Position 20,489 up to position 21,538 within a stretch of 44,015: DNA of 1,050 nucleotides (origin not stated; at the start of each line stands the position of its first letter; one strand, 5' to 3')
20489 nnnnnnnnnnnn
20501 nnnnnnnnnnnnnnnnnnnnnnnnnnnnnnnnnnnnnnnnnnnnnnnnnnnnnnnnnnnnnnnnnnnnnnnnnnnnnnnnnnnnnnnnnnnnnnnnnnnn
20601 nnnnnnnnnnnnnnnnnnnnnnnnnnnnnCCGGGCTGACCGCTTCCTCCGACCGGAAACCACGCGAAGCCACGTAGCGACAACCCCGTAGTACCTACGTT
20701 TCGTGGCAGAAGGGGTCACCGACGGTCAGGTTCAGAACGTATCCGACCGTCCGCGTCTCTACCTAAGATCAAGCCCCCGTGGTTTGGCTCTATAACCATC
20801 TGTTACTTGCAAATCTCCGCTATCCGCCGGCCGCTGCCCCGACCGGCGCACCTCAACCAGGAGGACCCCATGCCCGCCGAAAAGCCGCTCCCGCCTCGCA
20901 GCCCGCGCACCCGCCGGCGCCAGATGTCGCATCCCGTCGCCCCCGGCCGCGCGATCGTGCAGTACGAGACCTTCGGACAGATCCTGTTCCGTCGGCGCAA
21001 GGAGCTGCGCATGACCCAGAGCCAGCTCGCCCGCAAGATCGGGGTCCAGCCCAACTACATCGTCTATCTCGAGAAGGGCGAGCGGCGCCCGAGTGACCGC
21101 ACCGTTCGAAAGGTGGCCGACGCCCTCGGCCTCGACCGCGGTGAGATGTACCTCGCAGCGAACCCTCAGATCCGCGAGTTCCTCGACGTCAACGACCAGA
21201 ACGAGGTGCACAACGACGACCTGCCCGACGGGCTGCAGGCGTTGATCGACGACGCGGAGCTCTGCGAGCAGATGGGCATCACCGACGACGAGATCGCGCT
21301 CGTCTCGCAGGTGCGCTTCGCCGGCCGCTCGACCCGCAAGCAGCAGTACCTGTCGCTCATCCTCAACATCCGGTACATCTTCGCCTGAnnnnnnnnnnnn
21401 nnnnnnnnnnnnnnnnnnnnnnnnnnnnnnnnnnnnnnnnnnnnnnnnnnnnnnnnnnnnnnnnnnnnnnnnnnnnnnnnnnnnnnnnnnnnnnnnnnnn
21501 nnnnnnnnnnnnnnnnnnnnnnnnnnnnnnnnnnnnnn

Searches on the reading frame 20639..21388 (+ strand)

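Call 10: search_protein_families(library=pfam, proteins=[window:20639-21388:+], max_evalue=0.001)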
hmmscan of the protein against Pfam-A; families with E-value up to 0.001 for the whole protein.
window:20639-21388:+ (249 aa): 4 families
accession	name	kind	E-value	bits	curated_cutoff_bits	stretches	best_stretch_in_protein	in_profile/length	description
PF01381.28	HTH_3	-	1.4e-14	54.3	23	1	118-167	3-52/55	Helix-turn-helix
PF13560.12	HTH_31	-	5.9e-11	42.9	27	1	112-169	2-60/64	Helix-turn-helix domain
PF12844.13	HTH_19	-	1.1e-06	28.9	30.2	1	120-172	8-60/64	Helix-turn-helix domain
PF13443.12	HTH_26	-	0.00012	22.7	22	1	121-169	7-56/63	Cro/C1-type HTH DNA-binding domain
